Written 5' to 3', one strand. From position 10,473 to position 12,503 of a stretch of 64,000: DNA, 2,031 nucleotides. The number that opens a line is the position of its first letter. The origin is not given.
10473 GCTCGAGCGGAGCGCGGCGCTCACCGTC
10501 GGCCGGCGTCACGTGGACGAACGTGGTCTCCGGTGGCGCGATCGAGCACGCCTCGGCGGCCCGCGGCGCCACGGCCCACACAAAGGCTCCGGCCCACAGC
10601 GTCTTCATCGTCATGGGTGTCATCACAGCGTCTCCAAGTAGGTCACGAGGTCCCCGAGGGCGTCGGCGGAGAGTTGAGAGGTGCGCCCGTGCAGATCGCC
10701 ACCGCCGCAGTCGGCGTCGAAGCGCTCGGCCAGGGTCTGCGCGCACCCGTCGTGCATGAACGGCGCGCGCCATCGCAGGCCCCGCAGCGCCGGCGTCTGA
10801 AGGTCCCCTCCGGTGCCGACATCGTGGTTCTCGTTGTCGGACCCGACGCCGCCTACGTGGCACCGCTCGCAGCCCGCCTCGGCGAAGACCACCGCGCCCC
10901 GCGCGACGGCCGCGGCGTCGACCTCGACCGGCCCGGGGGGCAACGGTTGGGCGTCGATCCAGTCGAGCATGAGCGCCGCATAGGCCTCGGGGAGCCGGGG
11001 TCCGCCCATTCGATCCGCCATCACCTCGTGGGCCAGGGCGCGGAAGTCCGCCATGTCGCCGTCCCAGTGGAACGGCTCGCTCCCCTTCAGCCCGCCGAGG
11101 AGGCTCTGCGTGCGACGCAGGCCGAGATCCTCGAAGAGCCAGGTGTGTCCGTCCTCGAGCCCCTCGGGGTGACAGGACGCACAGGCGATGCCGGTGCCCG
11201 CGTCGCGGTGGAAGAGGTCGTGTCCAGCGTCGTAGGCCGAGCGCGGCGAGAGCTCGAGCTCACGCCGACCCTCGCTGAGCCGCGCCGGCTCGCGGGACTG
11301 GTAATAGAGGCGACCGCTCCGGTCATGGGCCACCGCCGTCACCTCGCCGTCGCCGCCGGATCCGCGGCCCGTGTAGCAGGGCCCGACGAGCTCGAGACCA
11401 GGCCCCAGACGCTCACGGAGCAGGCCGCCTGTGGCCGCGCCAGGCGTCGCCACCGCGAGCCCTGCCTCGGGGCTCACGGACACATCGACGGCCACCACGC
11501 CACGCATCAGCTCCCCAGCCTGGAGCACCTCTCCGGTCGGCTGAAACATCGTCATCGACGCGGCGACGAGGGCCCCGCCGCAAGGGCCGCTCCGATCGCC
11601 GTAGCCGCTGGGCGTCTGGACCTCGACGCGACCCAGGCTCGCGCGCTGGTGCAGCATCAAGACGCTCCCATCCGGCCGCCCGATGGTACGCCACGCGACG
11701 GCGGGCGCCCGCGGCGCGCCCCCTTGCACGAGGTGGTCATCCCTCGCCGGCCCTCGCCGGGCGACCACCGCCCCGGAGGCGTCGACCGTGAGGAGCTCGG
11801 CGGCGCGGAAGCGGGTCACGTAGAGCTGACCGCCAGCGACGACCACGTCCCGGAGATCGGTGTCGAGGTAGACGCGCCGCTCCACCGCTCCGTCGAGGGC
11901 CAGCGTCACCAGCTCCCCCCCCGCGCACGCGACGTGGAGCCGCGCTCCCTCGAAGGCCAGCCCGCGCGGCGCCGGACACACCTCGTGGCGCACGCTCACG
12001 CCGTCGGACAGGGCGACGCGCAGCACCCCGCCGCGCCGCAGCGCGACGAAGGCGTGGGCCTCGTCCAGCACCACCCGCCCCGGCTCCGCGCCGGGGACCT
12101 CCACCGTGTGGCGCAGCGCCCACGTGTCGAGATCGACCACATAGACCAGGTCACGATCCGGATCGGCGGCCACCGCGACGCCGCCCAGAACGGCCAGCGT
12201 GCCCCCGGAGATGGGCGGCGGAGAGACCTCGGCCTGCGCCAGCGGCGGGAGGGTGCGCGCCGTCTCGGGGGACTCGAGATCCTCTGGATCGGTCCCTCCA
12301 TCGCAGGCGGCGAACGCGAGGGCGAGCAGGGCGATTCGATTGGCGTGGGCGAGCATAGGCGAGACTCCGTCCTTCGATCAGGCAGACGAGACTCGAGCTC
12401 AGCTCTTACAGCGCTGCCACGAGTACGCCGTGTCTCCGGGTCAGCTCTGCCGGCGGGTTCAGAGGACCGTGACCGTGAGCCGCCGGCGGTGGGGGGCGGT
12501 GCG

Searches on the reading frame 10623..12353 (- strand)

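Call 70: search_protein_families(library=pfam, proteins=[window:10623-12353:-], max_evalue=0.001)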
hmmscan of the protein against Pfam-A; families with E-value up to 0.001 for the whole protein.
window:10623-12353:- (576 aa): 3 families
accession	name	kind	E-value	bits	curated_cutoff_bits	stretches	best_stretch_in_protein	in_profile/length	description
PF03150.19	CCP_MauG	-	0.00012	23.2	25.6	0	388-447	21-84/149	Di-haem cytochrome c peroxidase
PF00034.26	Cytochrom_C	-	0.00024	22.8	21.3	0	483-576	1-89/90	Cytochrome c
PF13442.11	Cytochrome_CBB3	-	0.00046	20.9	27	0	481-573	1-68/68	Cytochrome C oxidase, cbb3-type, subunit III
